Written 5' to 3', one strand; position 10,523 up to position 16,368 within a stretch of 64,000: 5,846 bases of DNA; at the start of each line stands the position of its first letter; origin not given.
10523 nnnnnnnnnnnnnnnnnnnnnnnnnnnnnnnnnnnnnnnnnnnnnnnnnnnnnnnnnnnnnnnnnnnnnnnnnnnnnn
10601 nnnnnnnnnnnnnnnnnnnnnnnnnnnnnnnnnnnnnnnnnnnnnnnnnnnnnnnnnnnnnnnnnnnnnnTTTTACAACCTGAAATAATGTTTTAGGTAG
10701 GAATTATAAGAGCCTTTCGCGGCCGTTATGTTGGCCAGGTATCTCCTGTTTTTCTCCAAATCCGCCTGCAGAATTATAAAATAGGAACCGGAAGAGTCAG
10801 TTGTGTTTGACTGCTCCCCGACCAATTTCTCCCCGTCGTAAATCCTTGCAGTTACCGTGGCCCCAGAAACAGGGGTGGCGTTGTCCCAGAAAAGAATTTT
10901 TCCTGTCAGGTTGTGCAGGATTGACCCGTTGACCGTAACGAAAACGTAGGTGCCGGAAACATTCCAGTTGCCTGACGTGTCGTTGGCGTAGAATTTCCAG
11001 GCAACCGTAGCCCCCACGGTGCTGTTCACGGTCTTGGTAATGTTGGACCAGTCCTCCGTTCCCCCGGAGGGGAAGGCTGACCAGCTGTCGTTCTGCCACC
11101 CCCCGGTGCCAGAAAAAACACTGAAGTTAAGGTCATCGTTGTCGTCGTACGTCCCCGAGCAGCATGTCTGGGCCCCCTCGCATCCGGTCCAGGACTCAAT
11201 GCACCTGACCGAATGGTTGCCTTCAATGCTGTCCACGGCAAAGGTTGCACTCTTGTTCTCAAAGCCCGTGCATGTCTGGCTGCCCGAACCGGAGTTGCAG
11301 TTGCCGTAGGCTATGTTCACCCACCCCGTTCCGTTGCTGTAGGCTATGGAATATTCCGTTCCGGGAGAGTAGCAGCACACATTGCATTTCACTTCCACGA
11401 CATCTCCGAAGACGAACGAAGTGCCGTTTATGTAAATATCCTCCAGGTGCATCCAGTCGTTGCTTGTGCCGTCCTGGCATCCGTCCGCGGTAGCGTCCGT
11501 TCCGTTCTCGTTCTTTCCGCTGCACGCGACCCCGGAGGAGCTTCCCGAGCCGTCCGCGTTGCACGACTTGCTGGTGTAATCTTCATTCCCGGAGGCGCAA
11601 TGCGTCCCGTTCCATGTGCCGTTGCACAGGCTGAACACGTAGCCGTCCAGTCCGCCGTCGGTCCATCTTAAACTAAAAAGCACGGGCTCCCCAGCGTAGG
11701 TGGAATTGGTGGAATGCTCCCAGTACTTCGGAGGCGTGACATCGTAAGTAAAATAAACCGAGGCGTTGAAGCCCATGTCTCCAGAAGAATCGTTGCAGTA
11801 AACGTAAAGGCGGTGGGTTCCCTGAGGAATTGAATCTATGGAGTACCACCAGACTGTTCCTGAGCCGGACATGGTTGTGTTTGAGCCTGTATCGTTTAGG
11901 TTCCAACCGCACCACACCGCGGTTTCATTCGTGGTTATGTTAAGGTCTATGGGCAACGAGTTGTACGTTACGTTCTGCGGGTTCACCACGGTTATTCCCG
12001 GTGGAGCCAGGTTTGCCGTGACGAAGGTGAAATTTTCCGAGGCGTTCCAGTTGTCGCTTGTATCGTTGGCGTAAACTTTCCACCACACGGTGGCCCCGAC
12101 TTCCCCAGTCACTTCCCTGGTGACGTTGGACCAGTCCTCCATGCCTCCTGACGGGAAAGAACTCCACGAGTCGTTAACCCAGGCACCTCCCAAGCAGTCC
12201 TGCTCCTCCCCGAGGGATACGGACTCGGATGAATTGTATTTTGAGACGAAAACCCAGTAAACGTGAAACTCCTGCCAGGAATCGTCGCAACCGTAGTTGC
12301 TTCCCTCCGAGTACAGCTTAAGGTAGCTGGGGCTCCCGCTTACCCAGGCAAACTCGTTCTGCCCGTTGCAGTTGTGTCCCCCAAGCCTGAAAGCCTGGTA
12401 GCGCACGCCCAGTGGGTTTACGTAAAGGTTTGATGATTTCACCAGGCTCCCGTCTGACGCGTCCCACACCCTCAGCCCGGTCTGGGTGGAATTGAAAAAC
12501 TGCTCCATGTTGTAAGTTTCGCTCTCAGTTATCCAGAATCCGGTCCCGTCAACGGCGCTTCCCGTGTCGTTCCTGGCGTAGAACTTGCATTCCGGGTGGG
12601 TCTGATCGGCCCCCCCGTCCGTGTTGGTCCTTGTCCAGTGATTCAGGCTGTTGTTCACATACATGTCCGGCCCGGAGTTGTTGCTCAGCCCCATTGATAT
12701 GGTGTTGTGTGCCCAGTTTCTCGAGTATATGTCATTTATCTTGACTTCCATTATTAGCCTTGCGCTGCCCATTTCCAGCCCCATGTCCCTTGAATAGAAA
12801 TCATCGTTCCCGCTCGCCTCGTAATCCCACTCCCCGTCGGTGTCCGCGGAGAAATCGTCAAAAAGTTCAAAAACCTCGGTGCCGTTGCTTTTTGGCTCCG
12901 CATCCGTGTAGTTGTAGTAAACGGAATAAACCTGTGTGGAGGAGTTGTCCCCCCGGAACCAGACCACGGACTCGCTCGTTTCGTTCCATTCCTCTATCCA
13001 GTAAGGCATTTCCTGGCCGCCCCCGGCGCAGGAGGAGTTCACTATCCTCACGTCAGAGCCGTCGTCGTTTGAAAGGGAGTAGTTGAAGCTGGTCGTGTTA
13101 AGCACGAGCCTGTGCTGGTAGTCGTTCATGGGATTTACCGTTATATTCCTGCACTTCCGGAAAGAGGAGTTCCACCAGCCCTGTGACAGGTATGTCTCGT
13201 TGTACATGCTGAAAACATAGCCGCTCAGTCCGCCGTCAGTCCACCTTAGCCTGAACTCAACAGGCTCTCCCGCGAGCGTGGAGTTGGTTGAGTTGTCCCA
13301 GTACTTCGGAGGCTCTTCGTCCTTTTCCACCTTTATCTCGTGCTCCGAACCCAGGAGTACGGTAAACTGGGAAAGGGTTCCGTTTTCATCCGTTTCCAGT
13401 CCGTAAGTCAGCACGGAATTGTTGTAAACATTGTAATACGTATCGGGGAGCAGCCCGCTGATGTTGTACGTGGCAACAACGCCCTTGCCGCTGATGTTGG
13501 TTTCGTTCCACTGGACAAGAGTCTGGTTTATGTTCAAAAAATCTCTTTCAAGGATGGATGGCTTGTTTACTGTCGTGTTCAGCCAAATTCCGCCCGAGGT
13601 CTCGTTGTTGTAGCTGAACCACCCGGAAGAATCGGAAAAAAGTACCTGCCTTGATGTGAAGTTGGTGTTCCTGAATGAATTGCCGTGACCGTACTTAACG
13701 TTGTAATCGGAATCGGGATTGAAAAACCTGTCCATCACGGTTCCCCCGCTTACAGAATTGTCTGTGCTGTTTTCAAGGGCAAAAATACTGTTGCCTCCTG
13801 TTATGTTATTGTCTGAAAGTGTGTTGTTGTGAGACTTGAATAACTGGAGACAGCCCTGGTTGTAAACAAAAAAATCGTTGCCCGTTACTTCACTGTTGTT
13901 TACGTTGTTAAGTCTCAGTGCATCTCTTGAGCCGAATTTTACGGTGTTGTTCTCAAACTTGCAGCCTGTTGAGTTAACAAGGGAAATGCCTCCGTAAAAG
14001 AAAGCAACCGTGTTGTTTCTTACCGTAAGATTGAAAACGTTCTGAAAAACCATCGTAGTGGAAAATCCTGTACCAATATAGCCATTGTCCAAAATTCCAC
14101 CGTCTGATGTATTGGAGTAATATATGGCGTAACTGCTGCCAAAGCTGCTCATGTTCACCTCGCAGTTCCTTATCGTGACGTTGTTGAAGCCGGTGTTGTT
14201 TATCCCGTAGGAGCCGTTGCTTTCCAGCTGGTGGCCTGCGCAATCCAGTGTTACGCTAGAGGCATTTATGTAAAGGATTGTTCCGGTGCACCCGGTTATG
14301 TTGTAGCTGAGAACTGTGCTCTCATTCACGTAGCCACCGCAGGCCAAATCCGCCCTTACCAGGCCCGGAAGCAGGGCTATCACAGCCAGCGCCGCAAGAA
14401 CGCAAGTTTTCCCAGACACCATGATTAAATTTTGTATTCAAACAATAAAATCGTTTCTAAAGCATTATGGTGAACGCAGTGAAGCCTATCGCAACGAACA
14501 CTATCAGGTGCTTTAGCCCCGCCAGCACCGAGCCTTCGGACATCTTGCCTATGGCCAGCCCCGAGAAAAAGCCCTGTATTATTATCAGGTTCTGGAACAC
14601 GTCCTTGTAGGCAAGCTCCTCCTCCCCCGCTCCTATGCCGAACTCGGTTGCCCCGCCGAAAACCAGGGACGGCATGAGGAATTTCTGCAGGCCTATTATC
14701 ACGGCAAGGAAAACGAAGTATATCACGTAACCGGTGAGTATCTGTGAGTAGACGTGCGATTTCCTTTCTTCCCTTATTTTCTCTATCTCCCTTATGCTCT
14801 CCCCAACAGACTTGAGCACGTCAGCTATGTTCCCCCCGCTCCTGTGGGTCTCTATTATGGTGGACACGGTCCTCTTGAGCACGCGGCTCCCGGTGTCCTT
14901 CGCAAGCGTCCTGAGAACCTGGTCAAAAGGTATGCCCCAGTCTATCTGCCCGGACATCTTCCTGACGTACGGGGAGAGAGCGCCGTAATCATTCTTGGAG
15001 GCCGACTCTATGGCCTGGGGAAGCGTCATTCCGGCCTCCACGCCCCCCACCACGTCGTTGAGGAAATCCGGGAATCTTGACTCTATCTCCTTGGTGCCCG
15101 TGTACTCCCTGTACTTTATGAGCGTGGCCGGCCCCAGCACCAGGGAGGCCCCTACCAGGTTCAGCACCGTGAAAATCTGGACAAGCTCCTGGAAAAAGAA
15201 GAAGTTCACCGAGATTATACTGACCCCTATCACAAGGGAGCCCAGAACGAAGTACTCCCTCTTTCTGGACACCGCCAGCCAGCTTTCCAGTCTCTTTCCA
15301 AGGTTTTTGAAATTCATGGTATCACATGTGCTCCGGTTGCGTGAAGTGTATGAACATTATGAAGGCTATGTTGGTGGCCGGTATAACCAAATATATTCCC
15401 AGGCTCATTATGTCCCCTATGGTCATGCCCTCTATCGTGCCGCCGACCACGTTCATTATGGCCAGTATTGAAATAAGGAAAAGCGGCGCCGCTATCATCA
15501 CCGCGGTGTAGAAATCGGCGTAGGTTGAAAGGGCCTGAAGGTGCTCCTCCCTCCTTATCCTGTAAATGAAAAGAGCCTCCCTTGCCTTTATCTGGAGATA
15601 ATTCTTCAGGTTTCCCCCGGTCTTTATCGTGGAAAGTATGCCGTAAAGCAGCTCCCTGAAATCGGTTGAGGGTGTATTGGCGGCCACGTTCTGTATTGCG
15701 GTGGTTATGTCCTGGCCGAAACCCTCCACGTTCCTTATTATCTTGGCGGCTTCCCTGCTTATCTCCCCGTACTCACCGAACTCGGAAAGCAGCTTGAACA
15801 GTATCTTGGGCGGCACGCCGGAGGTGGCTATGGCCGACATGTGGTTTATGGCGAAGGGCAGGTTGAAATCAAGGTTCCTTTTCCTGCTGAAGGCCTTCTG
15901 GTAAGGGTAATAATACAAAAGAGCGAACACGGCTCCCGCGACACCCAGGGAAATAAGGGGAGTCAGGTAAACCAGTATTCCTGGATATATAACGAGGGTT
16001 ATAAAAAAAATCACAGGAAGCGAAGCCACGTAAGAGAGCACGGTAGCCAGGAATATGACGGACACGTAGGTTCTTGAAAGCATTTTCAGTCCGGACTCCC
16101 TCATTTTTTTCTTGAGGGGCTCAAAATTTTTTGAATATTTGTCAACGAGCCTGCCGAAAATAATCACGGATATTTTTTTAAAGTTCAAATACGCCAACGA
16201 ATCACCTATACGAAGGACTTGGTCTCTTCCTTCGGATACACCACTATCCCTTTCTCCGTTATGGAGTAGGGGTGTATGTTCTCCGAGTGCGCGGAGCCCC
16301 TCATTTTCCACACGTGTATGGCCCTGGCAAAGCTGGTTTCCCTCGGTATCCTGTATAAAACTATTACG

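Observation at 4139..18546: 14-kb pilus/archaellum-like operon with eight class-III-signal proteins, including giants, and an embedded beta-helix glycoprotein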

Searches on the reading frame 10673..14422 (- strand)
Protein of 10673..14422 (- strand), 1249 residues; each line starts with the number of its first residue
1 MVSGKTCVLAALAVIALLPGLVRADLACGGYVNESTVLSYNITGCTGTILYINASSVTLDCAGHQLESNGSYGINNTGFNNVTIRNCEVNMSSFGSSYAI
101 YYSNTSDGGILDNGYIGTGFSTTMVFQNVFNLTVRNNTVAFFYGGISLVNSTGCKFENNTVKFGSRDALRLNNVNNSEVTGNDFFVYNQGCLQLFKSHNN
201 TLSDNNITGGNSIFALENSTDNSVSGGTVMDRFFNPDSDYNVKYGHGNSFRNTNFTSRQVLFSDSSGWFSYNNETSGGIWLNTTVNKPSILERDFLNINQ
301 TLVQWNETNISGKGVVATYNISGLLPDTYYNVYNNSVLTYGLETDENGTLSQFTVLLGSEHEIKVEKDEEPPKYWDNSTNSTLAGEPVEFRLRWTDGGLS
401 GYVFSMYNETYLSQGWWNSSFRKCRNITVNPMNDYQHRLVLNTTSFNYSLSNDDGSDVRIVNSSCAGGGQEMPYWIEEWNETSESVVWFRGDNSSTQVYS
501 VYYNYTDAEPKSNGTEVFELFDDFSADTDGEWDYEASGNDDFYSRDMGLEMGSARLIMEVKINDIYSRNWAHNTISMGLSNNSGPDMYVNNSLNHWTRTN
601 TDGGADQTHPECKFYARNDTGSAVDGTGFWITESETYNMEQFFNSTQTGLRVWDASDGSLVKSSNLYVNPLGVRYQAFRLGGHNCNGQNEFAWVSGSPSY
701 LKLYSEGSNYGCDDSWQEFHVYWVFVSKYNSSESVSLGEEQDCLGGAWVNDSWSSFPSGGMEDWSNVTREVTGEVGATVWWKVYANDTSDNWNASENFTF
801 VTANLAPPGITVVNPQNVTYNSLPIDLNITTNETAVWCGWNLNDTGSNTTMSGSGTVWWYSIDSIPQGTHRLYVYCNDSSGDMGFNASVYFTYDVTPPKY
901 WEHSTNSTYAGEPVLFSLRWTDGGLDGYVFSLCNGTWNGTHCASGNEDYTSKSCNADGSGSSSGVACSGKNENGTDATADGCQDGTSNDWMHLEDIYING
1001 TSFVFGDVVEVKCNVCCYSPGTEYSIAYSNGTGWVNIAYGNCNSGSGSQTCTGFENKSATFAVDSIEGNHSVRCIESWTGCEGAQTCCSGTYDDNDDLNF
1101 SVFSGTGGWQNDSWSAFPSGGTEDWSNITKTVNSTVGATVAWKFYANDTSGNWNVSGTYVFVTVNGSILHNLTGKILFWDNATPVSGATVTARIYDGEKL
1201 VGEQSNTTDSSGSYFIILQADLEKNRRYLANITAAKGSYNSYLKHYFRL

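Call 4: search_protein_families(library=pfam, proteins=[window:10673-14422:-], max_evalue=0.1)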
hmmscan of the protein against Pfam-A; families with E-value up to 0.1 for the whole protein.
window:10673-14422:- (1249 aa): 2 families
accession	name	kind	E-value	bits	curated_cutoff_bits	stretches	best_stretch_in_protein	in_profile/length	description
PF10102.14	DUF2341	-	4.5e-13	49.9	23.4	1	454-533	1-82/84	Domain of unknown function (DUF2341)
PF13229.12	Beta_helix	-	5.5e-07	29.8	25.9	1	127-289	6-152/158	Right handed beta helix region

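Call 6: search_protein_families(library=ncbifam, proteins=[window:10673-14422:-], max_evalue=0.1)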
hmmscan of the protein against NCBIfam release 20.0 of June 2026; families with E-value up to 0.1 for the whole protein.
window:10673-14422:- (1249 aa): 1 family
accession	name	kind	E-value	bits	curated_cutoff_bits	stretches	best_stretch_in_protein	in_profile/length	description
TIGR03804.1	para_beta_helix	repeat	0.0015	18.2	19.45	1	131-161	9-39/44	parallel beta-helix repeat protein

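Call 33: find_homologous_proteins(query=window:10673-14422:-)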
Query window:10673-14422:- (1249 aa): 57 proteins with E <= 0.001 among 8000 candidates.
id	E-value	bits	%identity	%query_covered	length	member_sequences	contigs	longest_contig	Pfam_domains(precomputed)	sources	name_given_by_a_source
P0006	0.0e+0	2900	100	100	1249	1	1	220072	PF13229.13,PF10102.15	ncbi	-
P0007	8.0e-215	735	58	12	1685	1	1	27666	PF10102.15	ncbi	-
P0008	1.1e-178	615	59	12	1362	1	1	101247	PF10102.15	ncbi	-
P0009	5.8e-108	381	63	10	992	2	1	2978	PF13385.14,PF10102.15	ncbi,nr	ncbi:MAG: DUF2341 domain-containing protein, partial [Candidatus Aenigmarchaeota archaeon]|nr:DUF234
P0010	8.2e-107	377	33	41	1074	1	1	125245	PF13229.13,PF05048.20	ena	-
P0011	1.4e-94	336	62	13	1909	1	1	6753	PF10102.15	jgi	-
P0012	1.1e-90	324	38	29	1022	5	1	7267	PF13229.13,PF24517.3,PF05048.20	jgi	-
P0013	1.9e-79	286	60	16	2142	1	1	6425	PF13385.14,PF13750.13,PF15892.12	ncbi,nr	ncbi:MAG: BNR-4 repeat-containing protein, partial [Candidatus Aenigmarchaeota archaeon]|nr:BNR-4 re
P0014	2.2e-79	286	42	24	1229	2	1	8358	-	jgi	-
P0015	1.9e-78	283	34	19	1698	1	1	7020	PF13229.13,PF05048.20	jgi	jgi:parallel beta-helix repeat protein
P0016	9.2e-75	271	37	20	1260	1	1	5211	PF13229.13,PF13385.14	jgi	jgi:hypothetical protein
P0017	8.6e-69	251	33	25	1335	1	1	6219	PF13229.13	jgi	-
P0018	2.0e-68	250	46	15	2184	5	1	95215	PF13229.13,PF13385.14,PF05048.20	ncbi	ncbi:MAG: right-handed parallel beta-helix repeat-containing protein, partial [Candidatus Aenigmatar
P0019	7.4e-68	248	37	15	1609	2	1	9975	PF13229.13,PF05048.20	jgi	-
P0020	1.9e-64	237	61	11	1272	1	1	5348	PF13229.13,PF13385.14,PF10102.15,PF05048.20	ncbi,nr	ncbi:MAG: DUF2341 domain-containing protein, partial [Candidatus Aenigmarchaeota archaeon]|nr:DUF234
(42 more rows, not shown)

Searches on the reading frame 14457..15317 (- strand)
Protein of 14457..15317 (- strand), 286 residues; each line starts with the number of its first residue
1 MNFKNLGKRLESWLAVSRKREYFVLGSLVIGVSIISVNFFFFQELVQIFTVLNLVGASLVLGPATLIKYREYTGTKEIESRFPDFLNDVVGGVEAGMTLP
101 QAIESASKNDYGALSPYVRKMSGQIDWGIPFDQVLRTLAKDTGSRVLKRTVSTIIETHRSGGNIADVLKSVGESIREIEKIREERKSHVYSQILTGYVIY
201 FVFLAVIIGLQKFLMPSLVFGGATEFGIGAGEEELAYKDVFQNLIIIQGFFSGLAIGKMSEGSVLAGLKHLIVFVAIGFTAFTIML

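Call 4: search_protein_families(library=pfam, proteins=[window:14457-15317:-], max_evalue=0.1)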
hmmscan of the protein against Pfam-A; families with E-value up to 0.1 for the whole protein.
window:14457-15317:- (286 aa): 2 families
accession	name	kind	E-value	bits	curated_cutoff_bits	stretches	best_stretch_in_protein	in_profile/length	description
PF00482.28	T2SSF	-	2.1e-19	70.2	25.2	1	85-208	1-121/125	Type II secretion system (T2SS), protein F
PF08426.15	ICE2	-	0.05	13.1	25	0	10-60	140-189/405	ICE2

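Call 6: search_protein_families(library=ncbifam, proteins=[window:14457-15317:-], max_evalue=0.1)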
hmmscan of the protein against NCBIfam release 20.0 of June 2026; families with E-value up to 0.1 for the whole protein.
window:14457-15317:- (286 aa): 4 families
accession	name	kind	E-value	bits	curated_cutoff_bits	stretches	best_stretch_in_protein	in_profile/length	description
NF004705.1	PRK06041.1-3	equivalog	1.2e-14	54.1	400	1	23-208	192-373/465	archaellar assembly protein ArlJ/FlaJ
NF004703.2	PRK06041.1-1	equivalog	3e-10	39.1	570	1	28-208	233-411/525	archaellar assembly protein ArlJ/FlaJ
NF004704.2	PRK06041.1-2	equivalog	1e-09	37.7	550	1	29-278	277-539/555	archaellar assembly protein ArlJ/FlaJ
NF046075.1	UpsF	equivalog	1.5e-06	27.3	400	1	47-192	278-419/484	membrane pilin protein UpsF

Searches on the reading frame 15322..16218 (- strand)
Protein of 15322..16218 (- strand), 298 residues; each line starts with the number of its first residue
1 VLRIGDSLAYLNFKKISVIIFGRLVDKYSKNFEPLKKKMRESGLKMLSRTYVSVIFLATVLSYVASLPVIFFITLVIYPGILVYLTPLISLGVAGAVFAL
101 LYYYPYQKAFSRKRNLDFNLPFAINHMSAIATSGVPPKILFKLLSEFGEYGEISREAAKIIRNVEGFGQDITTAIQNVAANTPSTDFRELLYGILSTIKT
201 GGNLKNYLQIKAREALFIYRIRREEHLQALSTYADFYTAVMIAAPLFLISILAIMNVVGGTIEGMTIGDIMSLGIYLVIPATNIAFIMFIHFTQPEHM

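Call 4: search_protein_families(library=pfam, proteins=[window:15322-16218:-], max_evalue=0.1)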
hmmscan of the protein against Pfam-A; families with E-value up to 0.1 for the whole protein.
window:15322-16218:- (298 aa): 3 families
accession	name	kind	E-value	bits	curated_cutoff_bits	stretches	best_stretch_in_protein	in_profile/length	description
PF00482.28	T2SSF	-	3.2e-14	53.4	25.2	1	124-249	2-122/125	Type II secretion system (T2SS), protein F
PF13194.11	DUF4010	-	0.0003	21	30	1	51-126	52-127/210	Domain of unknown function (DUF4010)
PF15968.10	RexB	-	0.015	16.2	27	1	48-101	72-124/139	Membrane-anchored ion channel, Abi component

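Call 6: search_protein_families(library=ncbifam, proteins=[window:15322-16218:-], max_evalue=0.1)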
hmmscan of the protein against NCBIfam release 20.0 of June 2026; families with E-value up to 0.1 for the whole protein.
window:15322-16218:- (298 aa): 5 families
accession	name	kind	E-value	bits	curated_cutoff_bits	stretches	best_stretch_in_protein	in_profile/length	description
NF004704.2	PRK06041.1-2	equivalog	5e-27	94.8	550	1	45-296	7-249/555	archaellar assembly protein ArlJ/FlaJ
NF004705.1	PRK06041.1-3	equivalog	9.1e-20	71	400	1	115-295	2-176/465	archaellar assembly protein ArlJ/FlaJ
NF004703.2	PRK06041.1-1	equivalog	6.4e-13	47.9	570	1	106-284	26-201/525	archaellar assembly protein ArlJ/FlaJ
NF046075.1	UpsF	equivalog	1.3e-12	47.3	400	1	50-296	29-252/484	membrane pilin protein UpsF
NF053673.1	bindosome_BasF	exception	1.7e-12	46.7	1300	1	45-255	134-340/656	bindosome assembly system membrane anchoring protein BasF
